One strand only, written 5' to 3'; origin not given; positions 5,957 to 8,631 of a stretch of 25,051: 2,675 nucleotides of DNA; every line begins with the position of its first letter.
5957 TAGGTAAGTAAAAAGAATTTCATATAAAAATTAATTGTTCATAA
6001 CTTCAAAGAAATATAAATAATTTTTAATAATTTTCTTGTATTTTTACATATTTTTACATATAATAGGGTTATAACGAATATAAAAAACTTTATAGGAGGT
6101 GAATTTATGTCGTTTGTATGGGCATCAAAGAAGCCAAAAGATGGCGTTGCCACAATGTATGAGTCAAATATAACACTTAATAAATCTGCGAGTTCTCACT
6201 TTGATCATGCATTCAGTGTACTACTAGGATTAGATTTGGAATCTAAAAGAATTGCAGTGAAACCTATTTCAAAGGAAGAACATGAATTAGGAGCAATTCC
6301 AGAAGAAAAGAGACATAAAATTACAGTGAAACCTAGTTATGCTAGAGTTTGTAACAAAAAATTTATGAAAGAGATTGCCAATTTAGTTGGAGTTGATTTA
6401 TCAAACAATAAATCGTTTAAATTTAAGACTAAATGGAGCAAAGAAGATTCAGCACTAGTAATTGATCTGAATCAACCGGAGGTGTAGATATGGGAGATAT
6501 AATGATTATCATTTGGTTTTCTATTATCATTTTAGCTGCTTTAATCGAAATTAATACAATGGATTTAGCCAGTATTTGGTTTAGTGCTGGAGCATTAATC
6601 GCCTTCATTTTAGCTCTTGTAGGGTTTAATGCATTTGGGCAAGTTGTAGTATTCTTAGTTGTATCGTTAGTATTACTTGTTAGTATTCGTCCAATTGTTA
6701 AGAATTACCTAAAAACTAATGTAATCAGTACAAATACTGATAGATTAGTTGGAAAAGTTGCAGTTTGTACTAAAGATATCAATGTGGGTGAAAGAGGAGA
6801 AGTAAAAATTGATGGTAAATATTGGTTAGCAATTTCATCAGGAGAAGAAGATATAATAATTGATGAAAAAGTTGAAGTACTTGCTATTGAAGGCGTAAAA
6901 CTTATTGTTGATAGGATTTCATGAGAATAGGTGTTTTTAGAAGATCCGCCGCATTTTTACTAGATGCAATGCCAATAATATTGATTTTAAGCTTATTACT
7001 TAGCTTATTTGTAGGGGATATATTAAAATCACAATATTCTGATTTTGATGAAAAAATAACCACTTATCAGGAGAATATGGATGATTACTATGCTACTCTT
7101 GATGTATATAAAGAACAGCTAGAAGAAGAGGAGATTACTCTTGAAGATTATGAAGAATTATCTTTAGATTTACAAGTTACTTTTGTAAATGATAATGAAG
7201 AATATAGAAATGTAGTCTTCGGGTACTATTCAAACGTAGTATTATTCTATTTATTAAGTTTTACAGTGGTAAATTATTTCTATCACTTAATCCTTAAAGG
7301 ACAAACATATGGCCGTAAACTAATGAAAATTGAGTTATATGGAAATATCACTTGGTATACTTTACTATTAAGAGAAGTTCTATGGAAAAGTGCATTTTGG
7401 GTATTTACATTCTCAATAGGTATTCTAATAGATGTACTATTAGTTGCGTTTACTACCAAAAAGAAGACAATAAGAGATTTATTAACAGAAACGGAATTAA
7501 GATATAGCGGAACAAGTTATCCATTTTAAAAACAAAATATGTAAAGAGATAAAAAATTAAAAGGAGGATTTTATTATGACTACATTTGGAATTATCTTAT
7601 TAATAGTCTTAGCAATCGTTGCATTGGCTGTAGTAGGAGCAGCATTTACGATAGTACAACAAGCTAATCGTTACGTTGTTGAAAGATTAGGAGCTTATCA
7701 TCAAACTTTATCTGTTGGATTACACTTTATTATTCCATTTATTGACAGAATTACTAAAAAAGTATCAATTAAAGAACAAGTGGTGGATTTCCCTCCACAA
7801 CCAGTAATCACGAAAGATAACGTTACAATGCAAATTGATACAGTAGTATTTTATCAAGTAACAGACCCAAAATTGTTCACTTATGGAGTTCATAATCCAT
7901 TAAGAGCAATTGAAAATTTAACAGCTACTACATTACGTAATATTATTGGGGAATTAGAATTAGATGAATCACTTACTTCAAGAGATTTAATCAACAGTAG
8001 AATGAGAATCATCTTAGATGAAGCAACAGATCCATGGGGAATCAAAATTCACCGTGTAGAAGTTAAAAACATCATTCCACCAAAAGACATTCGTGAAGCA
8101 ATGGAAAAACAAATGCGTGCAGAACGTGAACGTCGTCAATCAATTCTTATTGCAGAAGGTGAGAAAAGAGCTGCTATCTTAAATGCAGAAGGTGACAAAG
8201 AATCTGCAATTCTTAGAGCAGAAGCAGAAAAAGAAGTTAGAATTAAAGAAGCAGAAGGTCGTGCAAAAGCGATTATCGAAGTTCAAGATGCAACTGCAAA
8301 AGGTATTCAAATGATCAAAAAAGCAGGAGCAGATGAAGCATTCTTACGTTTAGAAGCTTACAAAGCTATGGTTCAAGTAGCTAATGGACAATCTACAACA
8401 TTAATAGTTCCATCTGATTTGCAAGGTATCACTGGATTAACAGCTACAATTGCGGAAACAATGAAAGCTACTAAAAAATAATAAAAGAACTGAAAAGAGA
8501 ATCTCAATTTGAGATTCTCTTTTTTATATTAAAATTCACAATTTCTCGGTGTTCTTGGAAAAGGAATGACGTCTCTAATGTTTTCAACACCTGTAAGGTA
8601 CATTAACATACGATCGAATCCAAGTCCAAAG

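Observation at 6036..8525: Four-gene membrane-scaffold operon: unknown regulator-like protein, NfeD/YbbJ, RDD, SPFH/QmcA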

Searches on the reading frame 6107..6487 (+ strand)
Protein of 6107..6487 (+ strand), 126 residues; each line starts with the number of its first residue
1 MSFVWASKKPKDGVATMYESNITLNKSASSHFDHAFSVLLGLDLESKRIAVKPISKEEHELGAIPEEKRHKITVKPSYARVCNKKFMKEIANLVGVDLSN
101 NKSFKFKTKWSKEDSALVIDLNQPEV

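Call 3: search_protein_families(library=pfam, proteins=[window:6107-6487:+], max_evalue=0.1)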
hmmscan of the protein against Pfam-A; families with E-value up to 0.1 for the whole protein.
window:6107-6487:+ (126 aa): 1 family
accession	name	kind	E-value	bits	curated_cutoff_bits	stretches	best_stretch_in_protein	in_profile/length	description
PF00901.23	Orbi_VP5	-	0.026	13.5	27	1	16-95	362-434/506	Orbivirus outer capsid protein VP5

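Call 6: search_protein_families(library=ncbifam, proteins=[window:6107-6487:+], max_evalue=0.1)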
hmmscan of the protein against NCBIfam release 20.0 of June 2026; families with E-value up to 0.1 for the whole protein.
window:6107-6487:+ (126 aa): 0 families

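Call 10: find_homologous_proteins(query=window:6107-6487:+)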
Query window:6107-6487:+ (126 aa): 247 proteins with E <= 0.001 among 250 candidates; the best 120 are listed. Only proteins of 69 to 221 residues were searched: fused or split forms outside these lengths cannot appear, so this answer is no evidence that the protein stands alone or is whole; lengths 'longer' or 'shorter' looks for them.
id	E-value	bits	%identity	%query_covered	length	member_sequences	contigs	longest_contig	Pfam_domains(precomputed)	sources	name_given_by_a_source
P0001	1.5e-72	259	94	100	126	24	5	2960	-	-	-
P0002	7.0e-70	251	91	100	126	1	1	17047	-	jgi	-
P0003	2.2e-69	249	90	100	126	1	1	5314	-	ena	-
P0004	5.5e-69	248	90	100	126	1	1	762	-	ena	-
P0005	1.8e-68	246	89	100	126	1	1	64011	-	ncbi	-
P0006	2.4e-68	246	91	100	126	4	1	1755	-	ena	-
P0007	6.1e-68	244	87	100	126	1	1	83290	-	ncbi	-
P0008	9.1e-68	244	90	100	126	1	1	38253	-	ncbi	-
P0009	2.3e-67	242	90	100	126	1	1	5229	-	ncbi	-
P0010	4.6e-67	241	86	100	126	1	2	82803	-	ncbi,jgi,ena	-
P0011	1.4e-66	240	87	100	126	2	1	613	-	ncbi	-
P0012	1.6e-66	240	88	100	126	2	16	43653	-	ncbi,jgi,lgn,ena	-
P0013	2.3e-66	239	85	100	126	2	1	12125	-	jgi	-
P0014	3.0e-66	239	87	100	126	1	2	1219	-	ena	-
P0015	1.0e-65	237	84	100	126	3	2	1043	-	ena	-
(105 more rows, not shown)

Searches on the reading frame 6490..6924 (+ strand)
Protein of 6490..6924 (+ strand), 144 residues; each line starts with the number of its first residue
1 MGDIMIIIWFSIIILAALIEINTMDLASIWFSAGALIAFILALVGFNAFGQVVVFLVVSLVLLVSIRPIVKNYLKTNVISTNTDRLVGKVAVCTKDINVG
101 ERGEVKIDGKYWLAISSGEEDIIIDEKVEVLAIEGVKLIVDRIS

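Call 3: search_protein_families(library=pfam, proteins=[window:6490-6924:+], max_evalue=0.1)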
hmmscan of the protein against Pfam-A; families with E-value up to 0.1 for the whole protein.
window:6490-6924:+ (144 aa): 1 family
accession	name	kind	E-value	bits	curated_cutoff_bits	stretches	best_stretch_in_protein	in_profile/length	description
PF01957.25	NfeD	-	6.6e-15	55.5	29.1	1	84-141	2-56/57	NfeD-like C-terminal, partner-binding domain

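Call 6: search_protein_families(library=ncbifam, proteins=[window:6490-6924:+], max_evalue=0.1)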
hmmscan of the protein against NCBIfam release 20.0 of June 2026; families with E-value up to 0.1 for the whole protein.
window:6490-6924:+ (144 aa): 0 families

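Call 81: search_solved_structures(query=window:6490-6921:+, max_evalue=0.01)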
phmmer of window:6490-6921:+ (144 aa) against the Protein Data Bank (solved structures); distinct sequences matched with E-value up to 0.01: 2.
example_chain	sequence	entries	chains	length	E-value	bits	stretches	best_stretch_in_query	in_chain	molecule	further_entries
2k5h_A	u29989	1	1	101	3.3e-07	33.6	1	83-143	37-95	Conserved protein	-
3cp0_A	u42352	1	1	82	0.0019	21.4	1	67-140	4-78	Membrane protein implicated in regulation of membrane protease activity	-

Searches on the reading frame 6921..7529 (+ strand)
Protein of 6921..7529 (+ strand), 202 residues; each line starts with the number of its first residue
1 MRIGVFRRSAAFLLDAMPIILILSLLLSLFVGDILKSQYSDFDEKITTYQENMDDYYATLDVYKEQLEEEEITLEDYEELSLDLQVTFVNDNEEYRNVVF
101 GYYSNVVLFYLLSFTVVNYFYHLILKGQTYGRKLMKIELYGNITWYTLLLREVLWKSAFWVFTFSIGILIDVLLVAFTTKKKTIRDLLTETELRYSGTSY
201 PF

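Call 3: search_protein_families(library=pfam, proteins=[window:6921-7529:+], max_evalue=0.1)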
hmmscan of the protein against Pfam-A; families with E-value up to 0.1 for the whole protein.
window:6921-7529:+ (202 aa): 2 families
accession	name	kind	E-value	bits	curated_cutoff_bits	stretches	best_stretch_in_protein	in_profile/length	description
PF06271.18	RDD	-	3.6e-11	43.9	24.1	1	4-189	3-136/137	RDD family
PF05735.19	TSP_C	-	0.068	13.4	25.6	1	81-157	34-112/198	Thrombospondin C-terminal region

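Call 6: search_protein_families(library=ncbifam, proteins=[window:6921-7529:+], max_evalue=0.1)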
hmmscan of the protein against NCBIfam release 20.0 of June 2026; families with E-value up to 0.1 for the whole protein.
window:6921-7529:+ (202 aa): 0 families

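Call 98: find_homologous_proteins(query=window:6921-7526:+, max_evalue=0.00001)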
Query window:6921-7526:+ (202 aa): 44 proteins with E <= 0.00001 among 309 candidates. Only proteins of 111 to 354 residues were searched: fused or split forms outside these lengths cannot appear, so this answer is no evidence that the protein stands alone or is whole; lengths 'longer' or 'shorter' looks for them.
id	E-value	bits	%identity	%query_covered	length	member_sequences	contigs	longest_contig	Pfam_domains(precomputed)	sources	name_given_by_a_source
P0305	6.4e-124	429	100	100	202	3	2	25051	PF06271.19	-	-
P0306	2.2e-88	313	69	100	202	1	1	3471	PF06271.19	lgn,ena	-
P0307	9.4e-88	311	70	100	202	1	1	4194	PF06271.19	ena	-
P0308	6.2e-87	308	69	100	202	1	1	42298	PF06271.19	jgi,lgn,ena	-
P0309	6.5e-87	308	70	100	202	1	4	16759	PF06271.19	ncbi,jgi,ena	jgi:uncharacterized RDD family membrane protein YckC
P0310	7.7e-86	305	67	100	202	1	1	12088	PF06271.19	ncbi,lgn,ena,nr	ncbi:MAG: RDD family protein [Candidatus Izimaplasma sp.]|nr:RDD family protein [Candidatus Izimapla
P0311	2.2e-85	303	69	100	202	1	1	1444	PF06271.19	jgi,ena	-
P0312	3.1e-85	303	66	100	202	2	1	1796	PF06271.19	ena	-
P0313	4.9e-85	302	67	100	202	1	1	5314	PF06271.19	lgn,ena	-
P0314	7.0e-85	302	67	100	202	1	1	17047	PF06271.19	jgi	-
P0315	1.5e-84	300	67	100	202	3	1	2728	PF06271.19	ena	-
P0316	2.3e-84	300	67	100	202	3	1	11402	PF06271.19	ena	-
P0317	2.9e-84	299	66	100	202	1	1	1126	PF06271.19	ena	-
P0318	4.7e-84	299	68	100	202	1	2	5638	PF06271.19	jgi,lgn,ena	-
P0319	1.0e-83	298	67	100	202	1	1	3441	PF06271.19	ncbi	-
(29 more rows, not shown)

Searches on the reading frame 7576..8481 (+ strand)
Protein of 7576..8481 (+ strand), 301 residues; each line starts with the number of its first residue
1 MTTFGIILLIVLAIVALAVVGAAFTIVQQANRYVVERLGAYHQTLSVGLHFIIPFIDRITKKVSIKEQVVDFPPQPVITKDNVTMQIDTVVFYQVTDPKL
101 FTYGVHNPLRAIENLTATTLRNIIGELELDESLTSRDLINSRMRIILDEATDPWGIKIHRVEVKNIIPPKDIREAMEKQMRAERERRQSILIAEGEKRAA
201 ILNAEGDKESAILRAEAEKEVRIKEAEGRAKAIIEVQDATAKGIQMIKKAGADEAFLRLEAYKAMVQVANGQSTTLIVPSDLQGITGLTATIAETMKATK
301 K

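Call 3: search_protein_families(library=pfam, proteins=[window:7576-8481:+], max_evalue=0.1)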
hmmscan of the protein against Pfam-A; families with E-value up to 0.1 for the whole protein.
window:7576-8481:+ (301 aa): 2 families
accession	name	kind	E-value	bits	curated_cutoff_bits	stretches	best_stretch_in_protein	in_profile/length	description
PF01145.31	Band_7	-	1.3e-44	152.7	23.6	1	26-197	2-176/176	SPFH domain / Band 7 family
PF13421.11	Band_7_1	-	0.019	15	24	1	96-181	124-208/211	SPFH domain-Band 7 family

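Call 6: search_protein_families(library=ncbifam, proteins=[window:7576-8481:+], max_evalue=0.1)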
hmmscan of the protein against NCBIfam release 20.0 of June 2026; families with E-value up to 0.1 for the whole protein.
window:7576-8481:+ (301 aa): 5 families
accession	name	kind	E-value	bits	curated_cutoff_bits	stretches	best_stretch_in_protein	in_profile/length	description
TIGR01933.1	hflK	equivalog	9.3e-35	120.3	159.4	1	24-269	1-248/261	FtsH protease activity modulator HflK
NF008181.0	PRK10930.1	equivalog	1e-21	77.3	660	1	9-234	82-309/419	FtsH protease activity modulator HflK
TIGR01932.1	hflC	equivalog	1.1e-15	57.3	134.4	2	7-136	4-143/318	protease modulator HflC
NF008259.0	PRK11029.1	equivalog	1.4e-10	40.7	427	2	145-233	192-280/334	protease modulator HflC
NF058507.1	FlotScfldFlot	equivalog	0.0061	15.7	700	1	113-272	130-282/477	flotillin lipid rafts scaffold protein FloT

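Call 80: search_solved_structures(query=window:7576-8478:+, max_evalue=1e-10)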
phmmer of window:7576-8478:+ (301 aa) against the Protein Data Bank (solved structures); distinct sequences matched with E-value up to 1e-10: 22.
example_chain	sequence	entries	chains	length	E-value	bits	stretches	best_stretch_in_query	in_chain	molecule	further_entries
8z5g_A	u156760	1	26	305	2.2e-66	227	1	7-298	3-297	Protein QmcA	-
3bk6_A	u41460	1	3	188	6.9e-35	123.7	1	63-201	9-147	PH stomatin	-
9wmj_A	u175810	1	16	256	2.2e-33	118.8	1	20-202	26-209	Stomatin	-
9wkz_A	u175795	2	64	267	2.5e-33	118.6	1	20-202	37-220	Stomatin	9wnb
2rpb_A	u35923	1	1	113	2.7e-33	118.5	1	63-171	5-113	hypothetical membrane protein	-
9z7u_F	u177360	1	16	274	2.8e-33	118.5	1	20-202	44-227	Stomatin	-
9oh9_A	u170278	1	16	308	3.3e-33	118.2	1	20-201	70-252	Stomatin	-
9zd2_F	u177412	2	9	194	4e-26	95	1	20-167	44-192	Stomatin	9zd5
8gn9_A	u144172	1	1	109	4.8e-26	94.7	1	63-168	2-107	Stomatin homolog PH1511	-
4fvg_A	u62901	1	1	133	2.7e-23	85.7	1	61-179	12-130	Stomatin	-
4fvj_A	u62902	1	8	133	3e-23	85.6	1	62-179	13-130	Stomatin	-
4fvf_A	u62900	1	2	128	3.2e-23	85.5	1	62-179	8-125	Stomatin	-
7wh3_A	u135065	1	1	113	1e-21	80.5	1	67-169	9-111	Stomatin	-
7vhq_E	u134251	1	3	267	7.6e-19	71.1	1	11-231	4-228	Protein HflK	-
7vhp_E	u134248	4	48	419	1.5e-18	70.2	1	8-231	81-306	Protein HflK | Modulator of FtsH protease HflK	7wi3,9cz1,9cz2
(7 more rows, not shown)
